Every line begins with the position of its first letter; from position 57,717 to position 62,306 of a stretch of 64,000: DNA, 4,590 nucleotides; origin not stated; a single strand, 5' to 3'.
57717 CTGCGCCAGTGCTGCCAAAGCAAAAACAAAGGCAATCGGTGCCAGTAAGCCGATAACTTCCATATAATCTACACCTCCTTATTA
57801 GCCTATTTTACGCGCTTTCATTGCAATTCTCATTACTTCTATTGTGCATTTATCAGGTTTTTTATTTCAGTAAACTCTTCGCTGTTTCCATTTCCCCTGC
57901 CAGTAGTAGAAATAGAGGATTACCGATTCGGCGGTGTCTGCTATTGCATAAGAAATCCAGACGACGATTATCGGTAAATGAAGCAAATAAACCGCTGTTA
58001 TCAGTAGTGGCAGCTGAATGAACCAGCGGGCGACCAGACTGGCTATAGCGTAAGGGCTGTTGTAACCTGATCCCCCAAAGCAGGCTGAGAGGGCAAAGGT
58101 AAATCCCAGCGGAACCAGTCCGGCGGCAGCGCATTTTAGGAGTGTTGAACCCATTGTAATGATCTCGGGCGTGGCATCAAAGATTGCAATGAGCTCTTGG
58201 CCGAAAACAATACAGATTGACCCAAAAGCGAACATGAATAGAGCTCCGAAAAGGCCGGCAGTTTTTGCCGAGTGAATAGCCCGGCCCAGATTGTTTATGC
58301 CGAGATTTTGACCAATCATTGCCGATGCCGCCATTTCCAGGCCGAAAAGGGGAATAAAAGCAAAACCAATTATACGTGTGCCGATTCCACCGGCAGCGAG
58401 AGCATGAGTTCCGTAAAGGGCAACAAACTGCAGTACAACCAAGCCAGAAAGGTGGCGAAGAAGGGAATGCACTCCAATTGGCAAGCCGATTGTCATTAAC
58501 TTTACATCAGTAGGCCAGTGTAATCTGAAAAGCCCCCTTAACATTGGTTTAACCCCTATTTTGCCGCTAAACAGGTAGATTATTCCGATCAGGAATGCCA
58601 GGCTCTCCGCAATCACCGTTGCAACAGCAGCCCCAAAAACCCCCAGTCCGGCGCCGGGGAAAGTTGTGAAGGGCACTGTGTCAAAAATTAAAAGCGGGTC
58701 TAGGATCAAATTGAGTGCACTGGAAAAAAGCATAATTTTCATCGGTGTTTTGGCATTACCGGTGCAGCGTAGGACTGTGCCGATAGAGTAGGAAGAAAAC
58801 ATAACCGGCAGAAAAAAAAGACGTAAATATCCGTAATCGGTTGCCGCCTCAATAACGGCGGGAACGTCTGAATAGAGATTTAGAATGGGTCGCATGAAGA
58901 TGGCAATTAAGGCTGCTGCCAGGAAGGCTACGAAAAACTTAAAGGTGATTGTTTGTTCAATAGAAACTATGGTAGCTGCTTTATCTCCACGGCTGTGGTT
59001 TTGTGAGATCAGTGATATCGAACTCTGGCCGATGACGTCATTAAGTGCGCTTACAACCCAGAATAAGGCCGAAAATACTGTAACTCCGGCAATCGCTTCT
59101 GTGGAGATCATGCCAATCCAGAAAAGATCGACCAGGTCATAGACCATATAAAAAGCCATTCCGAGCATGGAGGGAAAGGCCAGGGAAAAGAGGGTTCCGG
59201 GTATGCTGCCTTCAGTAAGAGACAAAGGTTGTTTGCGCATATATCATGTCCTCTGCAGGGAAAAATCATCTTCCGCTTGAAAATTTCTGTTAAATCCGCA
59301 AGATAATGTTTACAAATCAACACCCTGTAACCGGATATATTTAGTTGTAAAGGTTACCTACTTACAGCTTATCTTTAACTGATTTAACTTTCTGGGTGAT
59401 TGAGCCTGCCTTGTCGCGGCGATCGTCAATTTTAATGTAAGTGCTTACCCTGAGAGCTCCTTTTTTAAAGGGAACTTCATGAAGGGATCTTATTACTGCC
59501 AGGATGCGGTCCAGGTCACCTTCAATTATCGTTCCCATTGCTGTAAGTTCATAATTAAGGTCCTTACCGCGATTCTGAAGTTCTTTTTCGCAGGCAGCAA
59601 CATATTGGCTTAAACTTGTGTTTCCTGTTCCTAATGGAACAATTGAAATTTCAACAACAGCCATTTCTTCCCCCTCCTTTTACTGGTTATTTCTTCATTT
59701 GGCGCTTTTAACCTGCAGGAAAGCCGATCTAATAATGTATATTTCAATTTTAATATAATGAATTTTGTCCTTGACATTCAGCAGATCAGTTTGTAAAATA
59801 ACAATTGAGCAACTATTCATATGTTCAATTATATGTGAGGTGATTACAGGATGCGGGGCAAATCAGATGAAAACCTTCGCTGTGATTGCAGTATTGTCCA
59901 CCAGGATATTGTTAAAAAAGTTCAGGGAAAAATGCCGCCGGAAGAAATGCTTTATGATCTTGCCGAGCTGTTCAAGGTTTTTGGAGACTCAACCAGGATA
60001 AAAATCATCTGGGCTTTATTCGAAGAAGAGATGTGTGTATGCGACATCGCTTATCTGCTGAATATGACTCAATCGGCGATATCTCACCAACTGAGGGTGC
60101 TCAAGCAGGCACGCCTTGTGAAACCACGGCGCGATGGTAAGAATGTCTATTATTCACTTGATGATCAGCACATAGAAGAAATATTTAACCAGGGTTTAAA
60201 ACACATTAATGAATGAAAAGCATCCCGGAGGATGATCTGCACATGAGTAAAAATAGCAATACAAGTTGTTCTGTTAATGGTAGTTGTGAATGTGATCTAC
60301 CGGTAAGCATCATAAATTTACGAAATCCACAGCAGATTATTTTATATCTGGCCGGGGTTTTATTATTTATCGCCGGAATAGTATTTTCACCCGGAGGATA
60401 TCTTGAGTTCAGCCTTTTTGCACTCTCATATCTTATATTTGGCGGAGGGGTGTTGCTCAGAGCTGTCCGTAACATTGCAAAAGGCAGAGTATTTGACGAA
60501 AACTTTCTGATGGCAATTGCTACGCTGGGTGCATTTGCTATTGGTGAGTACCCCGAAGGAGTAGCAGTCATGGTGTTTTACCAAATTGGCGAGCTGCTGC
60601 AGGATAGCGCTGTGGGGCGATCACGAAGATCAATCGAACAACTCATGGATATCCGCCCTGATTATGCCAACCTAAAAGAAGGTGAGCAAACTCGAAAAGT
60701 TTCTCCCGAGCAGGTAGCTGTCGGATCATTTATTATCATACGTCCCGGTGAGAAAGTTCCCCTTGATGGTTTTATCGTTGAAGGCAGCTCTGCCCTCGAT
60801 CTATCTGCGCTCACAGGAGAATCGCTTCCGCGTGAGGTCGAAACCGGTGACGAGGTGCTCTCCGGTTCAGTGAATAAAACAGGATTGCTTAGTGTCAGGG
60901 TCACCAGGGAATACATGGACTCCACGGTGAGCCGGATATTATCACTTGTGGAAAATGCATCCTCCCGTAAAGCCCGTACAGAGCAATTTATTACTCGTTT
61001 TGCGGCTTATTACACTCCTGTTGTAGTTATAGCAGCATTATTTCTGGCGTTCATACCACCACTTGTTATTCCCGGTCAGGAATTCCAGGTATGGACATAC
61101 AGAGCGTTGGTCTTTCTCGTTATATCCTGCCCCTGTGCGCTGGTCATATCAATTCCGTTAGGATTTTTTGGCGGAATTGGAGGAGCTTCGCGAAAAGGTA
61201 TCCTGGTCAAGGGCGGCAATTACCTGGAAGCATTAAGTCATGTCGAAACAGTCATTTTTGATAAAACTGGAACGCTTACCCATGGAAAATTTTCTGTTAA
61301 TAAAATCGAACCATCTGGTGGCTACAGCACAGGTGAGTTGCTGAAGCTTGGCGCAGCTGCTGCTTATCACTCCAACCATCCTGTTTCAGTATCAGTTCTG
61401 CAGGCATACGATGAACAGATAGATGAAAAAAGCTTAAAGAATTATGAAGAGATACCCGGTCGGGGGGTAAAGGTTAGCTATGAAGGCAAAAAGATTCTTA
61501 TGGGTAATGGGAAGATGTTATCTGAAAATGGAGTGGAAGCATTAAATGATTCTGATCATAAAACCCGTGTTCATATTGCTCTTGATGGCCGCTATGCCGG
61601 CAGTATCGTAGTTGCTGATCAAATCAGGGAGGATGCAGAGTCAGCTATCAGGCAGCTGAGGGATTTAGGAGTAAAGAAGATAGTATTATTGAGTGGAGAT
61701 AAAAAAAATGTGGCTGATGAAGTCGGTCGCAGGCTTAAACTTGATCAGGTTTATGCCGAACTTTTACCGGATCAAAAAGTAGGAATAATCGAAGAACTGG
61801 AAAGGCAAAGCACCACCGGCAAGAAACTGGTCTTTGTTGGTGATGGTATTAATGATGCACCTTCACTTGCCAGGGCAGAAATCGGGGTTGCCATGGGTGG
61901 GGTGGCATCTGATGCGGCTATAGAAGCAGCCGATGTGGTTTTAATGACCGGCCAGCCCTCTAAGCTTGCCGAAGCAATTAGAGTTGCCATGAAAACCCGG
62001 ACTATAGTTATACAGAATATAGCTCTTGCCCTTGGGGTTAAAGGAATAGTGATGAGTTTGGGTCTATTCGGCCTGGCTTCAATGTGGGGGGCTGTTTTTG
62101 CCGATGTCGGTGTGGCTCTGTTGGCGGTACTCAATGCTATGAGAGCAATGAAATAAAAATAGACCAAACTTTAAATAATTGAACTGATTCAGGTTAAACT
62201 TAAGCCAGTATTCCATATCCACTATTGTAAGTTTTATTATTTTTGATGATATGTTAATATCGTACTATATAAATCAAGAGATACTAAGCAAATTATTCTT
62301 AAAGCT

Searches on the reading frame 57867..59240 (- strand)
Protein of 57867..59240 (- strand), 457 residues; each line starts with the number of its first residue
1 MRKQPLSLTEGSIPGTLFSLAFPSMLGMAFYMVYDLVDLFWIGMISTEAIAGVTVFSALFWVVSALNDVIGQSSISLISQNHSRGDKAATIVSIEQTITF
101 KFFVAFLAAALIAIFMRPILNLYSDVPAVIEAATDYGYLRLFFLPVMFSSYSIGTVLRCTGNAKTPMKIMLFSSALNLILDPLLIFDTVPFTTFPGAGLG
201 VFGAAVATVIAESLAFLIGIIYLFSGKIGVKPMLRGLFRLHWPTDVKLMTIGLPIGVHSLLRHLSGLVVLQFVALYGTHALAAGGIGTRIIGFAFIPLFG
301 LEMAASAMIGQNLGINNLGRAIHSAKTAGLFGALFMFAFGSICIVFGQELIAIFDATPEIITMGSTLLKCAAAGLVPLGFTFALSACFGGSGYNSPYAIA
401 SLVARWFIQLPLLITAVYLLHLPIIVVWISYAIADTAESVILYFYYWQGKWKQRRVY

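Call 22: search_protein_families(library=pfam, proteins=[window:57867-59240:-])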
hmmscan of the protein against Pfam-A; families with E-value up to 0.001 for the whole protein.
window:57867-59240:- (457 aa): 1 family
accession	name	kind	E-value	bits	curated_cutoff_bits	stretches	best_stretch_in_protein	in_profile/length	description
PF01554.23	MatE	-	1e-42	146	24.9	2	254-412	1-158/161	MatE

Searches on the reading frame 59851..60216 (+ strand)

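Call 43: search_protein_families(library=ncbifam, proteins=[window:59851-60216:+])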
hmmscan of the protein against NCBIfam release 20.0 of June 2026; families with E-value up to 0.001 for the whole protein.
window:59851-60216:+ (121 aa): 11 families
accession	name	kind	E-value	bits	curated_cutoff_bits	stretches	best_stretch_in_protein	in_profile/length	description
NF033788.1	HTH_metalloreg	subfamily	1.7e-30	104.7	55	1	37-111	1-76/77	metalloregulator ArsR/SmtB family transcription factor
NF033789.1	repress_SdpR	subfamily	1.7e-17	63.1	100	1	41-113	2-74/79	autorepressor SdpR family transcription factor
NF007528.0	PRK10141.1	subfamily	2.5e-14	53.1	97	1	39-105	8-75/117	metalloregulator ArsR/SmtB family transcription factor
NF045707.1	Dbac_1936_reg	equivalog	4.1e-14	52.4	115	1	34-114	4-84/99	ArsR/SmtB-type metalloregulator TsoR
NF040642.1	sulf_sens_BigR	equivalog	2e-13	50.2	155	1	36-110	9-83/95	sulfite-sensing transcriptional repressor BigR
NF041413.1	ArsR_Rv2640c_fam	equivalog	9.2e-12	45.4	155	1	35-109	30-107/118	Rv2640c family ArsR-like transcriptional regulator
NF052532.1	TransRegPagRBaca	equivalog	1.4e-10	41.1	170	1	33-113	13-93/99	transcriptional repressor PagR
NF047906.1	CdPbTransRegCmtR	equivalog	2.7e-09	36.9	150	1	36-113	10-87/104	Cd(II)/Pb(II)-sensing metalloregulatory transcriptional regulator CmtR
NF053602.1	Phr_regulator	exception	0.00015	21.4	320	1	36-93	1-58/191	heat shock transcription regulator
NF053755.1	MsvR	equivalog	0.00064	19.5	220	1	41-97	7-63/236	transcriptional factor MsvR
NF038251.1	AdcR_fam_Zn_TF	equivalog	0.00083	19.6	175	0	47-106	36-98/143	zinc-dependent MarR family transcriptional regulator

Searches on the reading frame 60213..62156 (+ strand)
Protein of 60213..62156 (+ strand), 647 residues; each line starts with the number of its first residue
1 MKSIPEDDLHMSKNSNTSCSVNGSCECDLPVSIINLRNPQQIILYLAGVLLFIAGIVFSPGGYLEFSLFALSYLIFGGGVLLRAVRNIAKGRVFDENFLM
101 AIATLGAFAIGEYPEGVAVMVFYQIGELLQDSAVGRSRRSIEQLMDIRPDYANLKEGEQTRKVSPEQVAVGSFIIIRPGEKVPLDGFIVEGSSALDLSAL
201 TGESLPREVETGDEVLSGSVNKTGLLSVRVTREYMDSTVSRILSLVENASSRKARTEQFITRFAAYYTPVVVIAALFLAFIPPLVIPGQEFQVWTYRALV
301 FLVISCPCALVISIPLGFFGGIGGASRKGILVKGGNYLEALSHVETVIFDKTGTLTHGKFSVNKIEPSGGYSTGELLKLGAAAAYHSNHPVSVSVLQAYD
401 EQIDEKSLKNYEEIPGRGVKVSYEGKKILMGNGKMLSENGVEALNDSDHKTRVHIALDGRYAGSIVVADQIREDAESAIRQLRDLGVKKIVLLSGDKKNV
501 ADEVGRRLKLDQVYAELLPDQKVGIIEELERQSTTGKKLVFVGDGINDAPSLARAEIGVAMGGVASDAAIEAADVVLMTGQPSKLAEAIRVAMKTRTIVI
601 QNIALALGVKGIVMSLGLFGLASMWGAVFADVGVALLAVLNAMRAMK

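Call 22: search_protein_families(library=pfam, proteins=[window:60213-62156:+])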
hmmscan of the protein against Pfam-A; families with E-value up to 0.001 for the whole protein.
window:60213-62156:+ (647 aa): 3 families
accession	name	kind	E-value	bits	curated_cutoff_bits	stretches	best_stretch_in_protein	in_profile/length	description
PF00122.25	E1-E2_ATPase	-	8e-48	162.8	28.1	1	148-328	3-181/181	E1-E2 ATPase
PF00702.32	Hydrolase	-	7e-28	98.8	26.4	1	345-555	2-190/191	haloacid dehalogenase-like hydrolase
PF08282.18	Hydrolase_3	-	0.0004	20.6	20.9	0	530-578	197-244/255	haloacid dehalogenase-like hydrolase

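Call 43: search_protein_families(library=ncbifam, proteins=[window:60213-62156:+])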
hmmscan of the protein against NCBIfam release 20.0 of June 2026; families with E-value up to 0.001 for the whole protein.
window:60213-62156:+ (647 aa): 23 families
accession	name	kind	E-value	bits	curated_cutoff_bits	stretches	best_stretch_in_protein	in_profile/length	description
TIGR01525.1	ATPase-IB_hvy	subfamily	2.7e-170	568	346.25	1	97-644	2-559/560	heavy metal translocating P-type ATPase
TIGR01512.1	ATPase-IB2_Cd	subfamily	5.5e-156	520.1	313.5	1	97-646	2-493/494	cadmium family heavy metal-translocating P-type ATPase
NF008262.1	PRK11033.1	equivalog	1.8e-140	469.7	1005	1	63-646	145-728/731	zinc/cadmium/mercury/lead-transporting ATPase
NF033775.1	P_type_ZntA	exception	3.5e-127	425.6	1240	1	82-646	169-729/732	Zn(II)/Cd(II)/Pb(II) translocating P-type ATPase ZntA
TIGR01511.1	ATPase-IB1_Cu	subfamily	6.8e-108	361.9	397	1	113-619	43-509/542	copper-translocating P-type ATPase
NF007952.0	PRK10671.1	equivalog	8.3e-87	292.2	1316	1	120-607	297-786/838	copper-exporting P-type ATPase CopA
TIGR01494.1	ATPase_P-type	subfamily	4.2e-70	236.5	62.3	1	118-620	4-463/478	HAD-IC family P-type ATPase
TIGR01647.1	ATPase-IIIA_H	equivalog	5.2e-48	163.8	615.5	2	98-406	40-351/755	plasma-membrane proton-efflux P-type ATPase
TIGR01497.1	kdpB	equivalog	1.6e-41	142.2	527.9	1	132-592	86-563/675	potassium-transporting ATPase subunit KdpB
NF010609.0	PRK14010.1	equivalog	8.8e-35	120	1323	1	163-592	118-558/673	K(+)-transporting ATPase subunit B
TIGR01517.1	ATPase-IIB_Ca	equivalog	6.6e-23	80.8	507.05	2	157-375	163-391/882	calcium-translocating P-type ATPase, PMCA-type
TIGR01522.1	ATPase-IIA2_Ca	equivalog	1.6e-22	79.2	798.3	2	512-589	566-640/854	calcium-transporting P-type ATPase, PMR1-type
TIGR01523.1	ATPase-IID_K-Na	equivalog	1.5e-20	72.5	645.05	2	488-610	645-764/997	potassium/sodium efflux P-type ATPase, fungal-type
TIGR01106.1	ATPase-IIC_X-K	subfamily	7.3e-20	70.5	946.1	2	506-579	654-726/997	Na,H/K antiporter P-type ATPase subunit alpha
TIGR01657.1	P-ATPase-V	hypoth_equivalog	3.4e-17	61.3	618.25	2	451-569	751-833/1055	ATP13A2 family polyamine export P-type ATPase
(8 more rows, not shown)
